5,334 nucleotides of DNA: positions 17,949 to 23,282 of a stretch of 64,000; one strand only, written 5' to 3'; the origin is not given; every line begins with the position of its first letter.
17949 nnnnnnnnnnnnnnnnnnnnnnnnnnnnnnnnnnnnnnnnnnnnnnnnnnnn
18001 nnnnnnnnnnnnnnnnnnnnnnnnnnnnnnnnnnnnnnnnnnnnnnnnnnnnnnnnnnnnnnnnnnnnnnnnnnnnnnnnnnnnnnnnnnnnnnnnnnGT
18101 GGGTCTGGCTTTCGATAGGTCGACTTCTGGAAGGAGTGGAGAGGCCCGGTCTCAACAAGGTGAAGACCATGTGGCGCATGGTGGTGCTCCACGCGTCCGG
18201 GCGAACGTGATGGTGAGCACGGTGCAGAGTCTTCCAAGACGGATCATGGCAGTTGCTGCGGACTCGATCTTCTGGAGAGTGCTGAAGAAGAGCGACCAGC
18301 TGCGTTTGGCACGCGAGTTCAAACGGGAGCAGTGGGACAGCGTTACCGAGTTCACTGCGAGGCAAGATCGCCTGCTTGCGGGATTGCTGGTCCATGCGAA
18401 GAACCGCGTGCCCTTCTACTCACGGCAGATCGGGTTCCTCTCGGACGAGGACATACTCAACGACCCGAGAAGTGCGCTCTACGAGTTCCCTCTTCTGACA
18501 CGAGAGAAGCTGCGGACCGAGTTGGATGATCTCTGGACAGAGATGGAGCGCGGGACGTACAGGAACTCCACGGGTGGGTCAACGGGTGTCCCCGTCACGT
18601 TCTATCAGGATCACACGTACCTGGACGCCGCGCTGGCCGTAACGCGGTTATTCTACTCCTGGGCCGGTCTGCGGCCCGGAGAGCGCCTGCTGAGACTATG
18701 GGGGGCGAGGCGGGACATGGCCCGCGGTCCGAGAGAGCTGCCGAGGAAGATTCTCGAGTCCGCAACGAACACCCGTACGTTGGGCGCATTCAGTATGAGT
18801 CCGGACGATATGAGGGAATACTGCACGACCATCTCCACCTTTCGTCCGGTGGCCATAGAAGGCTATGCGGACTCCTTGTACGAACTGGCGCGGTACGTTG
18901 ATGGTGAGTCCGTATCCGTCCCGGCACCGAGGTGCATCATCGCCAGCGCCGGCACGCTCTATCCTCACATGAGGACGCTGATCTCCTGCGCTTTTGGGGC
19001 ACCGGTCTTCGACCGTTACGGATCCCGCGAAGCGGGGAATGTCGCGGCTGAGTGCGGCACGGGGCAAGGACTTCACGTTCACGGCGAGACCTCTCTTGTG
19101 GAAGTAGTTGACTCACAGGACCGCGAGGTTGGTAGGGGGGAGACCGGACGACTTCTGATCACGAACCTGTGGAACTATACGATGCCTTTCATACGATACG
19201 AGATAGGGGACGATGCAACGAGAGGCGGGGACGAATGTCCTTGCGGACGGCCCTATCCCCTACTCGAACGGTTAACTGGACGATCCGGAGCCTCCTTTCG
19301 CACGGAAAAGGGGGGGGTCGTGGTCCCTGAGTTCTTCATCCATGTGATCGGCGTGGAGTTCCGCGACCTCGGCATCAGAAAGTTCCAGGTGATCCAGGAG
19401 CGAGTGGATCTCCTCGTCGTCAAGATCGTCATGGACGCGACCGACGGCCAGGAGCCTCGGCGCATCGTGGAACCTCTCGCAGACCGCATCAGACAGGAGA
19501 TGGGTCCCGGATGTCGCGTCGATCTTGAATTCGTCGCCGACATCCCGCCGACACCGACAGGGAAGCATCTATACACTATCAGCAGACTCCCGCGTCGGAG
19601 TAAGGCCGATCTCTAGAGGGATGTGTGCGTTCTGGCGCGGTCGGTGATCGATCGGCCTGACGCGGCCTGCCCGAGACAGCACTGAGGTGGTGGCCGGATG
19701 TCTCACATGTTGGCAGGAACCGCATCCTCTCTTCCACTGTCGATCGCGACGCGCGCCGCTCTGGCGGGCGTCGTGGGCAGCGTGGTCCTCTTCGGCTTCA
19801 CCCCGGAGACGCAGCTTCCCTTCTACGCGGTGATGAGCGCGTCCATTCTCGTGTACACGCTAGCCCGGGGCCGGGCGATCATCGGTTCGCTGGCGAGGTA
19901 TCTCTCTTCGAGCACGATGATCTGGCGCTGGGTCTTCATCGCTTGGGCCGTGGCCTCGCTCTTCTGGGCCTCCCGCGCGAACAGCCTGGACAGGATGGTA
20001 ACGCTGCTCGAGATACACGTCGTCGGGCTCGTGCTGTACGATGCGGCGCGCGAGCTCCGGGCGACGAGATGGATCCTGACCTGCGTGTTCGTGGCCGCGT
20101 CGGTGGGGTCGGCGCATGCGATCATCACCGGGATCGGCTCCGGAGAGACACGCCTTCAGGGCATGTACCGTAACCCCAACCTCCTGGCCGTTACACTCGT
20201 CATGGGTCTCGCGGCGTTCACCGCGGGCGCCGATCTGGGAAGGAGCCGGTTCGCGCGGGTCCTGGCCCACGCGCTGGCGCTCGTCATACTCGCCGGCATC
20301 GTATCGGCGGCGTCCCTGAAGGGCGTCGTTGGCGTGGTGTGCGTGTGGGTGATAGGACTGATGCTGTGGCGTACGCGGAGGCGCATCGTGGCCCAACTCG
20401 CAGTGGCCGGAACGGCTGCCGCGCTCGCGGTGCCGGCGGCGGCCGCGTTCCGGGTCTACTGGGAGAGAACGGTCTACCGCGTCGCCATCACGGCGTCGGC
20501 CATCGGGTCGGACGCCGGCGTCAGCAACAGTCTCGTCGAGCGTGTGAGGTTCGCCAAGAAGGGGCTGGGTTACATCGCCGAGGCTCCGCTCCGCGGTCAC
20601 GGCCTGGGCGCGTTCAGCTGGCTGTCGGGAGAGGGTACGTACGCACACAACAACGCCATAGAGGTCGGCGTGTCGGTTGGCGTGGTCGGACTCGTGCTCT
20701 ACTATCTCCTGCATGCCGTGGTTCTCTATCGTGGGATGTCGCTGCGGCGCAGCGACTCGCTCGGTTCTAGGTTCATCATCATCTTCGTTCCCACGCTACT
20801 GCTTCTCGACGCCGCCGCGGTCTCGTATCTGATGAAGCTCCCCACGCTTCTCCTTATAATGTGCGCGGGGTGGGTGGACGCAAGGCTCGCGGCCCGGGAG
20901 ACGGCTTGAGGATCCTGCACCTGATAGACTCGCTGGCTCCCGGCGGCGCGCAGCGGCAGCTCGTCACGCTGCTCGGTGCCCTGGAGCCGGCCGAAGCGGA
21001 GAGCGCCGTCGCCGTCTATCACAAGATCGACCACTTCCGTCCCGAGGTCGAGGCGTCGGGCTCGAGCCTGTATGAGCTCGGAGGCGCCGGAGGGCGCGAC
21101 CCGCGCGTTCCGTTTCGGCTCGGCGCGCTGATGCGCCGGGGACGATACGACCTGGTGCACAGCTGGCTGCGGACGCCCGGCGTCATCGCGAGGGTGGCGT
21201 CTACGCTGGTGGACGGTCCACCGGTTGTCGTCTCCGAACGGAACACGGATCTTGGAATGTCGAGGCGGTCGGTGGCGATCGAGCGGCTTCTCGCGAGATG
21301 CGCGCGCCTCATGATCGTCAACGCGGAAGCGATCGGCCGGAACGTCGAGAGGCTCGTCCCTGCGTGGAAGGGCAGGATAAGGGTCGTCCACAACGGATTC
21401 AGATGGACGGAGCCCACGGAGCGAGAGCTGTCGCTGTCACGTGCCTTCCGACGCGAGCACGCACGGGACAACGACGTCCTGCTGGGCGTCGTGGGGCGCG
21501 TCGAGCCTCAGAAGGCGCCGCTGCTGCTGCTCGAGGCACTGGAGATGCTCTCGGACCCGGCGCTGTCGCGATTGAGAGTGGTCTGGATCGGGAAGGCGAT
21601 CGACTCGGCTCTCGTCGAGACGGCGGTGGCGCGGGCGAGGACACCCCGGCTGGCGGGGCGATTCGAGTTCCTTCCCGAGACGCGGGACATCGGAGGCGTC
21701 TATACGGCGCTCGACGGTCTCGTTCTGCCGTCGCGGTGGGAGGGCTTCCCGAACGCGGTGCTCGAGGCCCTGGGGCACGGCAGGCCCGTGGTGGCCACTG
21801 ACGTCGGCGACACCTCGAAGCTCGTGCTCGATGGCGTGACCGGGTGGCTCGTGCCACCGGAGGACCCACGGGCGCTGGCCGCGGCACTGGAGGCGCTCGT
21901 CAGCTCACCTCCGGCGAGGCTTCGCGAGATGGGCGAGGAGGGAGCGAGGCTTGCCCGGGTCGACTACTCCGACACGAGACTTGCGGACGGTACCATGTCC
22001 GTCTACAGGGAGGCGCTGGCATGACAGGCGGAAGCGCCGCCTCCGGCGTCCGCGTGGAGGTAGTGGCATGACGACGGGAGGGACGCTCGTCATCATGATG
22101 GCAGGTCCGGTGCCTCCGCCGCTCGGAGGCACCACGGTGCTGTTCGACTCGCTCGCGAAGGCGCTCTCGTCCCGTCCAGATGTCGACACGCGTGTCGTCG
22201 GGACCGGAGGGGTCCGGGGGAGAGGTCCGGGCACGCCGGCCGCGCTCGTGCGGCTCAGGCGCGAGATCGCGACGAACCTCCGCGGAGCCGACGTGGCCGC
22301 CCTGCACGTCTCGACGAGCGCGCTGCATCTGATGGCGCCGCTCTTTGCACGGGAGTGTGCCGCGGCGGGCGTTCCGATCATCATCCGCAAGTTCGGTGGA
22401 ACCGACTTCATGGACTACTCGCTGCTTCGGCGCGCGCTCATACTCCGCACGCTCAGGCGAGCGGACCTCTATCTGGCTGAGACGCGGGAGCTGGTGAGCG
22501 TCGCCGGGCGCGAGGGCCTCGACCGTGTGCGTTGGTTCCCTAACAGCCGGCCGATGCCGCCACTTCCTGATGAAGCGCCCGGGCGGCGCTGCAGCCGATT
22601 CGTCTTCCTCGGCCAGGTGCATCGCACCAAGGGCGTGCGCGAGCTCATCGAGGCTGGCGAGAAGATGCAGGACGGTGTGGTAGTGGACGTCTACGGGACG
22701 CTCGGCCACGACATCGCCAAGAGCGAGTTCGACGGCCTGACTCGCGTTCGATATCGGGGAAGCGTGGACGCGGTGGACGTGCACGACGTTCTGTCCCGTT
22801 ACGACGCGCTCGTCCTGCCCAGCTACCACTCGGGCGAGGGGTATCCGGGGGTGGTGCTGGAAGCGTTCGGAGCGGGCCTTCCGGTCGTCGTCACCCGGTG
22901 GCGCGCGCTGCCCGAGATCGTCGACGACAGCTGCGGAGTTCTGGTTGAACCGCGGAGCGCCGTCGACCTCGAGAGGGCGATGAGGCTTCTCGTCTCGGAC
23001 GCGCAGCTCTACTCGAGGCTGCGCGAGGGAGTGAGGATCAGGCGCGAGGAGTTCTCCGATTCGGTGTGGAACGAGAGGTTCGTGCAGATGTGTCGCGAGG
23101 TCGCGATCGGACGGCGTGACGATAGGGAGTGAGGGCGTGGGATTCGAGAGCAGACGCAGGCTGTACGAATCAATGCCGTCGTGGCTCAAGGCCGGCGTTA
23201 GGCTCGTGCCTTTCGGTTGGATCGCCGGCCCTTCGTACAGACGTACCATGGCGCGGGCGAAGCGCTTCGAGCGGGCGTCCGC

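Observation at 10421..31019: Wzx/Wzy exopolysaccharide locus predicting a glycosaminoglycan-like, C5-epimerised and possibly amide-decorated polymer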

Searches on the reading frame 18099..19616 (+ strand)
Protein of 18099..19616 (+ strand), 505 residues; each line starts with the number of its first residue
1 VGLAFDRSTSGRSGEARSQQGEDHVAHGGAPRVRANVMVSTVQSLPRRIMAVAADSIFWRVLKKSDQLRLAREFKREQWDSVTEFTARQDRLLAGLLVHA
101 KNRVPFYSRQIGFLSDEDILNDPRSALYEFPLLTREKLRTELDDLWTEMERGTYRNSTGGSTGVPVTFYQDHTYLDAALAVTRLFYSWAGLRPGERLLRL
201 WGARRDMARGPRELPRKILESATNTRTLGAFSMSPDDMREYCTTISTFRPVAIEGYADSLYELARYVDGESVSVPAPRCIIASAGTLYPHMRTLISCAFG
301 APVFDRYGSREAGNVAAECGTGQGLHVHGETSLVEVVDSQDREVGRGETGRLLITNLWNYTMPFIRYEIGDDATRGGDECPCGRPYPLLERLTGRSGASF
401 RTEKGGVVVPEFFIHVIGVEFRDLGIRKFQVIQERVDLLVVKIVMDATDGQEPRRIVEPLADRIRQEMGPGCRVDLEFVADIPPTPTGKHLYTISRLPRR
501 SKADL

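Call 3: search_protein_families(library=pfam, proteins=[window:18099-19616:+], max_evalue=0.01)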
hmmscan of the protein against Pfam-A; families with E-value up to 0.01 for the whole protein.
window:18099-19616:+ (505 aa): 0 families

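Call 5: search_protein_families(library=ncbifam, proteins=[window:18099-19616:+], max_evalue=0.01)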
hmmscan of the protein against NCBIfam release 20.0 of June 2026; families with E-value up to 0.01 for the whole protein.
window:18099-19616:+ (505 aa): 7 families
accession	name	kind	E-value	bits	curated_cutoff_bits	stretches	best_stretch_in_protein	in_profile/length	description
NF045666.1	DVU1553_fam_AMP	equivalog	9e-31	107.2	300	1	80-395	18-330/331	DVU_1553 family AMP-dependent CoA ligase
NF053551.1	FlxY_rubin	equivalog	2.4e-21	76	520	1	299-468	226-391/424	flexirubin biosynthesis putative acyl-CoA ligase FlxY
NF041217.1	BagE_FevW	exception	7.5e-19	68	800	1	273-475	190-385/424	bagremycin/ferroverdin synthetase BagE/FevW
NF041878.1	paak_haloarch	equivalog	1.3e-17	63.5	700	1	256-399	182-328/427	phenylacetate--CoA ligase PaaK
TIGR02155.1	PA_CoA_ligase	equivalog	6.1e-10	38.2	646.3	1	82-477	5-403/422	phenylacetate--CoA ligase PaaK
TIGR02304.1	aden_form_hyp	equivalog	7.8e-10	38.3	251.9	1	236-445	174-377/430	F390 synthetase-related protein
TIGR03335.1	F390_ftsA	equivalog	2.4e-09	36.4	458.7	1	226-385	153-319/445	coenzyme F390 synthetase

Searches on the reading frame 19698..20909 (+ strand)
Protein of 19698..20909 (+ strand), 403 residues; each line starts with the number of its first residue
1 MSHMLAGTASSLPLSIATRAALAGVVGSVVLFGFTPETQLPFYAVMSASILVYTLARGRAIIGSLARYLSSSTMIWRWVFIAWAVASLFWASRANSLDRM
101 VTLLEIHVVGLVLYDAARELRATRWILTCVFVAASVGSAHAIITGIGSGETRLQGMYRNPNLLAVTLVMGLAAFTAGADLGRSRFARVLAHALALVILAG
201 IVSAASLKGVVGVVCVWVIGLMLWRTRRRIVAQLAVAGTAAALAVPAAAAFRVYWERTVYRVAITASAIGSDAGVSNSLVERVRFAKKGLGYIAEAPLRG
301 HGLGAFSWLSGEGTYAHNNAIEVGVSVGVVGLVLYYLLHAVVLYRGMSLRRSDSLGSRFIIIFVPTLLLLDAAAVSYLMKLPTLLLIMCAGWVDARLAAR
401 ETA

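Call 3: search_protein_families(library=pfam, proteins=[window:19698-20909:+], max_evalue=0.01)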
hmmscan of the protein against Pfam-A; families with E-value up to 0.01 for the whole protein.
window:19698-20909:+ (403 aa): 1 family
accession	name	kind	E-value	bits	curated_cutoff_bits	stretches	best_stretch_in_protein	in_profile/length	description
PF04932.20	Wzy_C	-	6.5e-11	42.7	31.7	1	193-335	5-148/149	O-Antigen ligase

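Call 5: search_protein_families(library=ncbifam, proteins=[window:19698-20909:+], max_evalue=0.01)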
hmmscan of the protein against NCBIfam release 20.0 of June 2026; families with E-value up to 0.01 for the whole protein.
window:19698-20909:+ (403 aa): 0 families

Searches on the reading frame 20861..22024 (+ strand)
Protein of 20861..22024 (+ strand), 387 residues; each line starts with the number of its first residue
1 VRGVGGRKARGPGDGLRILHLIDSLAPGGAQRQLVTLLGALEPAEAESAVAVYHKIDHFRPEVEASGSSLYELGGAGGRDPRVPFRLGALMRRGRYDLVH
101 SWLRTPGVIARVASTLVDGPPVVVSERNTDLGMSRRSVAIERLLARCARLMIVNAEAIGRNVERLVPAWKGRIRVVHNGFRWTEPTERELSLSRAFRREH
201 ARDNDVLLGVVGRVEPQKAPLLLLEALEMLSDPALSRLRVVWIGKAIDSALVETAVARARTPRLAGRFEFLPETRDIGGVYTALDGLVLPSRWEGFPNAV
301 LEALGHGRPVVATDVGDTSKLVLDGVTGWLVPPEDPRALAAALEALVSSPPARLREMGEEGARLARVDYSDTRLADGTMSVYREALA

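Call 3: search_protein_families(library=pfam, proteins=[window:20861-22024:+], max_evalue=0.01)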
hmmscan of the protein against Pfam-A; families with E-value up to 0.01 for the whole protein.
window:20861-22024:+ (387 aa): 5 families
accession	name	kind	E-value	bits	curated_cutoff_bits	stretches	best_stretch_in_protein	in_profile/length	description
PF13692.12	Glyco_trans_1_4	-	4.8e-28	98.6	27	1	208-348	4-141/142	Glycosyl transferases group 1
PF00534.26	Glycos_transf_1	-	2.3e-25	89.5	26.4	1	197-360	6-168/172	Glycosyl transferases group 1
PF13439.12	Glyco_transf_4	-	5e-15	56.4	28.5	1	27-179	1-165/170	Glycosyltransferase Family 4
PF13579.12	Glyco_trans_4_4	-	8.4e-12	46.1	29.7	1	28-179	1-158/158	Glycosyl transferase 4-like domain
PF20706.3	GT4-conflict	-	0.00061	19.3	26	1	140-313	139-311/385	Family 4 Glycosyltransferase in conflict systems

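Call 5: search_protein_families(library=ncbifam, proteins=[window:20861-22024:+], max_evalue=0.01)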
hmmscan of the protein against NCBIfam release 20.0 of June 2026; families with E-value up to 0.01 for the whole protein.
window:20861-22024:+ (387 aa): 32 families (the best 25 are shown)
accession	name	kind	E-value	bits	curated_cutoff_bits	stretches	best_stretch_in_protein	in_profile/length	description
TIGR03088.1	stp2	hypoth_equivalog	5.6e-38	131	409.05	1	17-386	3-374/374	TIGR03088 family PEP-CTERM/XrtA system glycosyltransferase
TIGR03449.1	mycothiol_MshA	equivalog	6.9e-25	87.8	462.5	1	135-386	153-404/406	D-inositol-3-phosphate glycosyltransferase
NF038229.1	Glyco4_Geo_Pelo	equivalog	1.7e-19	70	400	1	125-386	89-337/338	GPMC system family 4 glycosyltransferase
NF011726.0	PRK15179.1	equivalog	2.2e-19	69.3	733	1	87-337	392-645/694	Vi polysaccharide biosynthesis protein TviE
NF041876.1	EPS_EpsE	equivalog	1.1e-16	61.1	400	1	203-373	212-384/389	exopolysaccharide biosynthesis GT4 family glycosyltransferase EpsE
TIGR02149.1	glgA_Coryne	subfamily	2e-16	60.1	302.4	1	148-385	145-390/391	glycogen synthase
TIGR04047.1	MSMEG_0565_glyc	hypoth_equivalog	4.5e-12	45.7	259.85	1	162-383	150-372/373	MSMEG_0565 family glycosyltransferase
TIGR03999.1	thiol_BshA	equivalog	6.7e-12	45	273.7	1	201-385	195-373/375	N-acetyl-alpha-D-glucosaminyl L-malate synthase BshA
NF050056.1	ProtGlycPglH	equivalog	1.3e-11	44.2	600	1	197-375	173-343/354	GalNAc-alpha-(1->4)-GalNAc-alpha-(1->3)-diNAcBac-PP-undecaprenol alpha-1,4-N-acetyl-D-galactosaminyltransferase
TIGR04348.1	TIGR04348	equivalog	2.9e-11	43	300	1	109-364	58-291/310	selenoneine biosynthesis selenosugar synthase SenB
TIGR04063.1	stp3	hypoth_equivalog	2.6e-10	39.7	442.05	1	170-364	179-374/397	TIGR04063 family PEP-CTERM/XrtA system glycosyltransferase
NF047684.1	TeichurnBiosyTuaC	equivalog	2.7e-10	39.7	550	1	203-384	217-388/391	teichuronic acid biosynthesis protein TuaC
NF038295.1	EPS_HpsP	equivalog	2.9e-09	36.4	550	1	201-384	203-386/388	hormogonium polysaccharide biosynthesis glycosyltransferase HpsP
NF012034.0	PRK15490.1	equivalog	5.5e-09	35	813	1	192-331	386-520/578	Vi polysaccharide biosynthesis glycosyltransferase TviE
NF012028.0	PRK15484.1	subfamily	1.6e-08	34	618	1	171-331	161-325/380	lipopolysaccharide N-acetylglucosaminyltransferase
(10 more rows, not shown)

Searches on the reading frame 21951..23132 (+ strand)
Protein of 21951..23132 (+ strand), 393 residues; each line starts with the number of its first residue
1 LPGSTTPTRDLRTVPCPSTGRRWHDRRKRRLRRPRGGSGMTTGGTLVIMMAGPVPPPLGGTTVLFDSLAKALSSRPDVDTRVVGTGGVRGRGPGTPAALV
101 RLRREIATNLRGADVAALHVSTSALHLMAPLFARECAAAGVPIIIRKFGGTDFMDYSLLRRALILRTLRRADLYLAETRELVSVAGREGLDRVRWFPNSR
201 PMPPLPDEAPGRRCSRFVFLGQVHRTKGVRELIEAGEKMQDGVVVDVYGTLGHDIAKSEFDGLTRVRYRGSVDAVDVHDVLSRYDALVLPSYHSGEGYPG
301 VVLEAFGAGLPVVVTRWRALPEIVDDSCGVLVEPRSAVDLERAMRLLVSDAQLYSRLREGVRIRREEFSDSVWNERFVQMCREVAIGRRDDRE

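Call 4: search_protein_families(library=pfam, proteins=[window:21951-23132:+], max_evalue=0.01)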
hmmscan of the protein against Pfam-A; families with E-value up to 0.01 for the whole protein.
window:21951-23132:+ (393 aa): 4 families
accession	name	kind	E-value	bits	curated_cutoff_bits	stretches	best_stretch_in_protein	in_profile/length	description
PF13692.12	Glyco_trans_1_4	-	2.2e-23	83.5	27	1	216-350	3-142/142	Glycosyl transferases group 1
PF00534.26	Glycos_transf_1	-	4e-19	69.2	26.4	1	217-361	18-169/172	Glycosyl transferases group 1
PF13524.12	Glyco_trans_1_2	-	1.4e-05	25.5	25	1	230-359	3-123/144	Glycosyl transferase-like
PF20706.3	GT4-conflict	-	5.1e-05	22.9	26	1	273-326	271-322/385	Family 4 Glycosyltransferase in conflict systems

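Call 6: search_protein_families(library=ncbifam, proteins=[window:21951-23132:+], max_evalue=0.01)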
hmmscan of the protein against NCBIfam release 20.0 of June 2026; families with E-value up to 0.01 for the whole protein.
window:21951-23132:+ (393 aa): 19 families
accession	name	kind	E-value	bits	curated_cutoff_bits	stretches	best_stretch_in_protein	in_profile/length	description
NF047684.1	TeichurnBiosyTuaC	equivalog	3.4e-17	62.4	550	1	217-358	222-362/391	teichuronic acid biosynthesis protein TuaC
NF041876.1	EPS_EpsE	equivalog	1.4e-13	50.9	400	1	235-364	251-375/389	exopolysaccharide biosynthesis GT4 family glycosyltransferase EpsE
TIGR03088.1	stp2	hypoth_equivalog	7.4e-13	48.3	409.05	1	274-377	263-366/374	TIGR03088 family PEP-CTERM/XrtA system glycosyltransferase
NF053787.1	GlcN_PG_synth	equivalog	4.9e-12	45.4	480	1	217-354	200-330/361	N-acetylglucosaminyl phosphatidylglycerol synthase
TIGR03449.1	mycothiol_MshA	equivalog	1.4e-09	37.4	462.5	1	264-369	284-388/406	D-inositol-3-phosphate glycosyltransferase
TIGR02149.1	glgA_Coryne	subfamily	4.3e-09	36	302.4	1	215-384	205-390/391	glycogen synthase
TIGR04047.1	MSMEG_0565_glyc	hypoth_equivalog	5.9e-09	35.5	259.85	1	265-362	258-353/373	MSMEG_0565 family glycosyltransferase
NF046085.1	XrtY_assoc_Gly1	equivalog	8.1e-07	28.2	400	1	215-384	210-384/387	XrtY-associated glycosyltransferase XYAG1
TIGR03999.1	thiol_BshA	equivalog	8.8e-07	28.2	273.7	1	265-383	256-372/375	N-acetyl-alpha-D-glucosaminyl L-malate synthase BshA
TIGR04348.1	TIGR04348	equivalog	1.9e-06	27.2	300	1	116-371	47-298/310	selenoneine biosynthesis selenosugar synthase SenB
TIGR04015.1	WcaC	equivalog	6.7e-05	22.2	784.85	1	257-380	280-401/405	colanic acid biosynthesis glycosyltransferase WcaC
NF050056.1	ProtGlycPglH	equivalog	0.00019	20.6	600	1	248-384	219-353/354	GalNAc-alpha-(1->4)-GalNAc-alpha-(1->3)-diNAcBac-PP-undecaprenol alpha-1,4-N-acetyl-D-galactosaminyltransferase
NF038229.1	Glyco4_Geo_Pelo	equivalog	0.00028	20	400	1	259-384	213-336/338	GPMC system family 4 glycosyltransferase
NF038295.1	EPS_HpsP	equivalog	0.00054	19.1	550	1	250-374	256-377/388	hormogonium polysaccharide biosynthesis glycosyltransferase HpsP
NF041010.1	glycosy_Agl16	equivalog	0.0007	18.6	575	1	264-348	234-316/352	glycosylation protein Agl16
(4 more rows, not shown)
